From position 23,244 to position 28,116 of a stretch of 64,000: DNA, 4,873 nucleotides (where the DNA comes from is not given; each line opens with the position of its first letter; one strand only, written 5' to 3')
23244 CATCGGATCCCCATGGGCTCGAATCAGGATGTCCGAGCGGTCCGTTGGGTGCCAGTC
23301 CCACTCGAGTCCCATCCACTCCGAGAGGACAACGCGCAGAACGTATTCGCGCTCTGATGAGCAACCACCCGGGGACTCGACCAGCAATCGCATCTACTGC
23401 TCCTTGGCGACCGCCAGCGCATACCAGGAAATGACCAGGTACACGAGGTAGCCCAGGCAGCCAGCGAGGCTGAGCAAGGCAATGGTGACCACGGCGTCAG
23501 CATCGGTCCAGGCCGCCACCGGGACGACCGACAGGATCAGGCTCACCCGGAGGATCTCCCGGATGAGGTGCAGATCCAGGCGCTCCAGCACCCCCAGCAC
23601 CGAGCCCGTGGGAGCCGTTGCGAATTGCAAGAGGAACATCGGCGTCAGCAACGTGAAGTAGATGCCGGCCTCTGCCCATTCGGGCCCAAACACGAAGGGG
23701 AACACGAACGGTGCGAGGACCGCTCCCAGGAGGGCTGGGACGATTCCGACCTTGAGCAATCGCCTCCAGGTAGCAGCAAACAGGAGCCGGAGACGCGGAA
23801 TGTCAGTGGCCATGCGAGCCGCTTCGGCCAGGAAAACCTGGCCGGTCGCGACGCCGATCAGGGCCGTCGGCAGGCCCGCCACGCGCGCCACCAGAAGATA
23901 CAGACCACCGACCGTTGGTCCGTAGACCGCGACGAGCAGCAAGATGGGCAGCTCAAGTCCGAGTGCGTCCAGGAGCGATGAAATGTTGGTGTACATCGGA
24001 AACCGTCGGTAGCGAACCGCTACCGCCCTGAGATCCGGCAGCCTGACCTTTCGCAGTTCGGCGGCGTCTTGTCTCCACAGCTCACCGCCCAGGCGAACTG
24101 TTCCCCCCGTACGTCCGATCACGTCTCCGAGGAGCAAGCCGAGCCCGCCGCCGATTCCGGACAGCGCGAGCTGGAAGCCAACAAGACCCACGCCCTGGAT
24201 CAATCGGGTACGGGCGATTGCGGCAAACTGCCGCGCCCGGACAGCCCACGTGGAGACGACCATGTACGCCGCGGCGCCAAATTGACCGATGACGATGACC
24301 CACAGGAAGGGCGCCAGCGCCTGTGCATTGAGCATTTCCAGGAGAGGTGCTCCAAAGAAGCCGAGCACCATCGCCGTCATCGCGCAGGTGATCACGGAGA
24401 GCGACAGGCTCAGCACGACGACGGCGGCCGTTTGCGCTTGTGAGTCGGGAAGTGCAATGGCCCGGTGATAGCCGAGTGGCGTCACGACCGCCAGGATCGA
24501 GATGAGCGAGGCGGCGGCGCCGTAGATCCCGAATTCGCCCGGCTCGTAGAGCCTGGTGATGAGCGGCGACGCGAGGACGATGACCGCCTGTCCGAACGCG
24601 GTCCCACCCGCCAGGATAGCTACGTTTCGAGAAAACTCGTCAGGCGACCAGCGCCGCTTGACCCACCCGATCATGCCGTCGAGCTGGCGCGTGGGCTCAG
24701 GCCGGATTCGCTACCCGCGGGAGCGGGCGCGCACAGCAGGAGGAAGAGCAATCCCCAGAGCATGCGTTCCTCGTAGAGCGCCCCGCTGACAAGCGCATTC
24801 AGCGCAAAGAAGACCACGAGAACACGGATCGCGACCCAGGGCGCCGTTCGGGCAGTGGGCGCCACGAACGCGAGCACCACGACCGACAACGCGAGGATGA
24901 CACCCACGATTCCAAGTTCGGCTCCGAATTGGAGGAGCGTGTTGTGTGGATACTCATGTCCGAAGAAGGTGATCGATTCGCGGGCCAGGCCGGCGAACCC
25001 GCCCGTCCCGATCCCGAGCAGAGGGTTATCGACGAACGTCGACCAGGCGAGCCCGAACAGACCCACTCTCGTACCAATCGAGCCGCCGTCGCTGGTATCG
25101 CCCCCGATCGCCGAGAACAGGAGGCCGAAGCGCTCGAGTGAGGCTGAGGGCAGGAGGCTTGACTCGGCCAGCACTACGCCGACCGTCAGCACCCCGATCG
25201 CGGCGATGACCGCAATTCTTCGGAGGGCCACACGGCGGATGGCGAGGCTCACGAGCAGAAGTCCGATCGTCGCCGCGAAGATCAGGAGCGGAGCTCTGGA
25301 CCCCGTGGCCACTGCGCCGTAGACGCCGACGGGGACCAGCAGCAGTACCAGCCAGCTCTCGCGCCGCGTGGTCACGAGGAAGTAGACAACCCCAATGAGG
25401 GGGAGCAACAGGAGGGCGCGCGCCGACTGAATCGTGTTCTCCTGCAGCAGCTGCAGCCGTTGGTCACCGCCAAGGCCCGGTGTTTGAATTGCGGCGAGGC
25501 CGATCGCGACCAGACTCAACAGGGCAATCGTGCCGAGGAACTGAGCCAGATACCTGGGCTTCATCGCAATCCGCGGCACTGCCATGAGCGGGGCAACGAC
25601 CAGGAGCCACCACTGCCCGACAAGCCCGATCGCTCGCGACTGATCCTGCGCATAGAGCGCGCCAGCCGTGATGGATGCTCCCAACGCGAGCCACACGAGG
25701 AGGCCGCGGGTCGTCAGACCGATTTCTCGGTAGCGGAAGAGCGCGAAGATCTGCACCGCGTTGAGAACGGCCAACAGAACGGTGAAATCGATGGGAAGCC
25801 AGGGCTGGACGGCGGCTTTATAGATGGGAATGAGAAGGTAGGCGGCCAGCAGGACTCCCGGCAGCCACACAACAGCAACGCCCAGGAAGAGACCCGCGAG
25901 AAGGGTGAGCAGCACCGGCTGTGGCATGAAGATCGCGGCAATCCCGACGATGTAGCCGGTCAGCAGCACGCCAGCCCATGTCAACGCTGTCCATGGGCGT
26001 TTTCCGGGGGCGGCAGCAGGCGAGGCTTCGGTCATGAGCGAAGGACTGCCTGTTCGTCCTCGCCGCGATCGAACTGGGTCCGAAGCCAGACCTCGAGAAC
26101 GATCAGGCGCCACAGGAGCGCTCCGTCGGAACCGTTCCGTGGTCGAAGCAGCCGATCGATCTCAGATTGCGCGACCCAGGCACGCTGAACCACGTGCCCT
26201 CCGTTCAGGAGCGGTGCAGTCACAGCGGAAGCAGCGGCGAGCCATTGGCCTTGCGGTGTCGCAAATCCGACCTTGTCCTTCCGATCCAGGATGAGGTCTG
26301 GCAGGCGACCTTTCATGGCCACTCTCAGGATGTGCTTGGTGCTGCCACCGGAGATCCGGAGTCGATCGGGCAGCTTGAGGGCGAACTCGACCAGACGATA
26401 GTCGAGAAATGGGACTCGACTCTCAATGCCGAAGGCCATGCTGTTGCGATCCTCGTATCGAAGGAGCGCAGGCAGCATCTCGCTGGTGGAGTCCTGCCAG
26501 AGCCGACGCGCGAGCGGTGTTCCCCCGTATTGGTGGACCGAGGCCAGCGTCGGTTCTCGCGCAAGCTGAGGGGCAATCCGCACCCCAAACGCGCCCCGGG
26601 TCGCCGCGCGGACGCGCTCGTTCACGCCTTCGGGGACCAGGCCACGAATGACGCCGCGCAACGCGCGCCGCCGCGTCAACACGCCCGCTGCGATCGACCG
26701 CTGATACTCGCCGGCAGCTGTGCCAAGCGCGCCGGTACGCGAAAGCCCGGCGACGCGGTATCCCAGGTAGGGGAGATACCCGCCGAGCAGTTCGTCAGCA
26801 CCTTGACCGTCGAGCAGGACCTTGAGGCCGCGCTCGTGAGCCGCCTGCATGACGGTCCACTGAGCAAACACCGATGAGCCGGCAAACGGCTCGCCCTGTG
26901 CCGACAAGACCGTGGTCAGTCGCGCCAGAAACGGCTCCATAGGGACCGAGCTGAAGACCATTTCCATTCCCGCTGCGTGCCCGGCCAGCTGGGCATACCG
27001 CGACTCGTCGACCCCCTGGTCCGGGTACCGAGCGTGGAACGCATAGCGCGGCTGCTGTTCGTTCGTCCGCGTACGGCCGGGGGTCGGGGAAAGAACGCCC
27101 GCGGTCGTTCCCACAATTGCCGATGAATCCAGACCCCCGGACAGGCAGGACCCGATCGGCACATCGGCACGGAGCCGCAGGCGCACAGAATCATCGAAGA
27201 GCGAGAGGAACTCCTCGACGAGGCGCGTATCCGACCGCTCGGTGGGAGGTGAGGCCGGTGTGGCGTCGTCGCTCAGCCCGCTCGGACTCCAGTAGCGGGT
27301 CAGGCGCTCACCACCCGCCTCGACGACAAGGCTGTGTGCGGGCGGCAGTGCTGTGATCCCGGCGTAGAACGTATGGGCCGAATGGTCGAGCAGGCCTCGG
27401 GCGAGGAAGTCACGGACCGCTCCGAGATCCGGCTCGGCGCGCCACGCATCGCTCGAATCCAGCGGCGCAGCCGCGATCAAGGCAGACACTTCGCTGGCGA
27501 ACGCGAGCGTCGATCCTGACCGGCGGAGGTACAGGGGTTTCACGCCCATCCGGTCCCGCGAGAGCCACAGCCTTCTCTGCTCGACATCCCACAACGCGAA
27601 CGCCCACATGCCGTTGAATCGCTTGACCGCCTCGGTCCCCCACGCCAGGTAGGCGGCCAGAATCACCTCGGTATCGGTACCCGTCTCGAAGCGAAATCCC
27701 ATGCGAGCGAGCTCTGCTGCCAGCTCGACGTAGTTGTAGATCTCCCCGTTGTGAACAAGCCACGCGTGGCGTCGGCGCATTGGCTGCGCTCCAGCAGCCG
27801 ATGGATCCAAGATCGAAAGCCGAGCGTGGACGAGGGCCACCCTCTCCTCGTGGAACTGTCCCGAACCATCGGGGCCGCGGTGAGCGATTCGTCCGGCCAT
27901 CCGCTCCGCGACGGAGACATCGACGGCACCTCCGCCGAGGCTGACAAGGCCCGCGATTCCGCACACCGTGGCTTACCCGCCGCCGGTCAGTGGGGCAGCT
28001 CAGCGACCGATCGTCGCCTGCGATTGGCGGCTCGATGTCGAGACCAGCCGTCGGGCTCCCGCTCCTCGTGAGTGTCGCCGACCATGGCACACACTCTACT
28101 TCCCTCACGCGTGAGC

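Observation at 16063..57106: System-level hypothesis: a sulfated, heptose-containing wall-glycan super-locus built around two CWB2-anchored lectin-like surface proteins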

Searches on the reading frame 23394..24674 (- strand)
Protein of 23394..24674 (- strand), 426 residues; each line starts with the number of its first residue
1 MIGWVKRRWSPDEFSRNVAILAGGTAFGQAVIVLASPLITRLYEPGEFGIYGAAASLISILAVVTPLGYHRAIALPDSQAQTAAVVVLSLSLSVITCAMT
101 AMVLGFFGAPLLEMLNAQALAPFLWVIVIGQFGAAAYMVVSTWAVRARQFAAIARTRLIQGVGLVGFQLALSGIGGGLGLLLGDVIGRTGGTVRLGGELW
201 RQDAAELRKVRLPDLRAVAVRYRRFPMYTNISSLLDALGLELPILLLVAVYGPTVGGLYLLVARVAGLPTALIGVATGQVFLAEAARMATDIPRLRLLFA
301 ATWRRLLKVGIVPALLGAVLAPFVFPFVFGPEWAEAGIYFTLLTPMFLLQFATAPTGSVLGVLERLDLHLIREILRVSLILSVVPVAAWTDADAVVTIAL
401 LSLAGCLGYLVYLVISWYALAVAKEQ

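Call 5: search_protein_families(library=pfam, proteins=[window:23394-24674:-])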
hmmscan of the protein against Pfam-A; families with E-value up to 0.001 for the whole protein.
window:23394-24674:- (426 aa): 2 families
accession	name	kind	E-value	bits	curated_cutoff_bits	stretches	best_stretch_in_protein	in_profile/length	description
PF13440.11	Polysacc_synt_3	-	7.1e-16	58.7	23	1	39-336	2-291/293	Polysaccharide biosynthesis protein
PF01943.22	Polysacc_synt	-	5e-05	23.3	28.2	1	16-280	3-265/274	Polysaccharide biosynthesis protein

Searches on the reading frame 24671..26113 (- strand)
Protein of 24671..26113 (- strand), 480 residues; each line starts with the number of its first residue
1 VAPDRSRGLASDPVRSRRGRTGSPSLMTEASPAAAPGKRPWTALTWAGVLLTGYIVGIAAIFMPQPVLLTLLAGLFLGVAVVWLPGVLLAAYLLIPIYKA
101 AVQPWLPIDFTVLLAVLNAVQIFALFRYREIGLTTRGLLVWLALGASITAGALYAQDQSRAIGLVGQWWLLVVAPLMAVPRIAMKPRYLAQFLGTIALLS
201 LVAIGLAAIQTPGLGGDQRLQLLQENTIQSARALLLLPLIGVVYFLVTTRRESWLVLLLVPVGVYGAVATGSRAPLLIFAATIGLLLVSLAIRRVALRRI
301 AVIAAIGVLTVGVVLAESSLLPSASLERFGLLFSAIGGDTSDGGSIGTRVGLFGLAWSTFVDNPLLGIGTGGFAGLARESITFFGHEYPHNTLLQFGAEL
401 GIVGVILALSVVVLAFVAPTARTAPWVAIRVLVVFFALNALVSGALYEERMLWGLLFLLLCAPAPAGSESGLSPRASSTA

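Call 5: search_protein_families(library=pfam, proteins=[window:24671-26113:-])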
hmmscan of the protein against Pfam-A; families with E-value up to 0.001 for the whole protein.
window:24671-26113:- (480 aa): 1 family
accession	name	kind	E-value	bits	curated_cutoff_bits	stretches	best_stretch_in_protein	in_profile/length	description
PF04932.20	Wzy_C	-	5.6e-14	52.6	31.7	1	264-408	7-148/149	O-Antigen ligase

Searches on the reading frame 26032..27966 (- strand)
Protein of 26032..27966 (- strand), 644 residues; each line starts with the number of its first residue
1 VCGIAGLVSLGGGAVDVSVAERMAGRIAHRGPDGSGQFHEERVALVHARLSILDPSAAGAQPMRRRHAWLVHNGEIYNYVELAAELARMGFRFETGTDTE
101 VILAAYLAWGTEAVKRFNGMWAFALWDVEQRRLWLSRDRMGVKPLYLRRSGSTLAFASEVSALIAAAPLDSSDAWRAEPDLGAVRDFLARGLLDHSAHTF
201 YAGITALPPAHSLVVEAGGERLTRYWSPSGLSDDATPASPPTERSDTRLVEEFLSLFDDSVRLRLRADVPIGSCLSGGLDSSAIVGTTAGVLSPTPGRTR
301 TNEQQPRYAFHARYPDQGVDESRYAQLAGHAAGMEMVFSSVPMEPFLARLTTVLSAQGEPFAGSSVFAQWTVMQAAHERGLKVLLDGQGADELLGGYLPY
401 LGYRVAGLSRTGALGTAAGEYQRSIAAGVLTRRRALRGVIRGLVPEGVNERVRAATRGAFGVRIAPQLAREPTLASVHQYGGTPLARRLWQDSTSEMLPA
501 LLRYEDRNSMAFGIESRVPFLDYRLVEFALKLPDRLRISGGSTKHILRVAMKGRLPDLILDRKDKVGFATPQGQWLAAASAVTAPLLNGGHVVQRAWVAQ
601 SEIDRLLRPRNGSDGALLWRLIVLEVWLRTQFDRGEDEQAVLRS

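Call 5: search_protein_families(library=pfam, proteins=[window:26032-27966:-])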
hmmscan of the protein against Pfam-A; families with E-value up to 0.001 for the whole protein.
window:26032-27966:- (644 aa): 3 families
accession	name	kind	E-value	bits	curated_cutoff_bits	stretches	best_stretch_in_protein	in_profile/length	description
PF00733.27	Asn_synthase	-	1.8e-68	232.2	21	1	253-629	2-354/354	Asparagine synthase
PF13522.11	GATase_6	-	8e-43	146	27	1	32-159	1-130/130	Glutamine amidotransferase domain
PF13537.11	GATase_7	-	9.1e-42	142.4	25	1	47-164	1-122/123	Glutamine amidotransferase domain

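Call 96: search_protein_families(library=ncbifam, proteins=[window:26032-27966:-], max_evalue=0.000001)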
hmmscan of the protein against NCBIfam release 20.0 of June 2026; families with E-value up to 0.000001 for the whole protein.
window:26032-27966:- (644 aa): 9 families
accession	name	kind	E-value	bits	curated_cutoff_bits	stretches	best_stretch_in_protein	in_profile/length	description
TIGR01536.1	asn_synth_AEB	equivalog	7.6e-125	417.8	267.1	1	2-568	1-517/517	asparagine synthase (glutamine-hydrolyzing)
TIGR03108.1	eps_aminotran_1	hypoth_equivalog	7.9e-99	332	816.9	2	1-400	1-377/628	XrtA/PEP-CTERM system amidotransferase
TIGR03104.1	trio_amidotrans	equivalog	6e-96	322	570.1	2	1-400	1-383/589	N-acetylglutaminylglutamine amidotransferase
NF033535.1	lass_lactam_cya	exception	1.1e-84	285.2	525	2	1-394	1-376/668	lasso peptide isopeptide bond-forming cyclase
NF006949.0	PRK09431.1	equivalog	8e-69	232.6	499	3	1-165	1-167/554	asparagine synthase B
NF033561.1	macrolact_Ik_Al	subfamily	2.1e-18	66.3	300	1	113-629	75-556/561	albusnodin/ikarugamycin family macrolactam cyclase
TIGR01134.1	purF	equivalog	4.8e-12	46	350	1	43-164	66-200/432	amidophosphoribosyltransferase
TIGR01135.1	glmS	equivalog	5.4e-09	35.1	418.05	1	22-166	45-200/607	glutamine--fructose-6-phosphate transaminase (isomerizing)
NF001484.0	PRK00331.1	subfamily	5.4e-09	35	381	1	22-165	46-200/601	isomerizing glutamine--fructose-6-phosphate transaminase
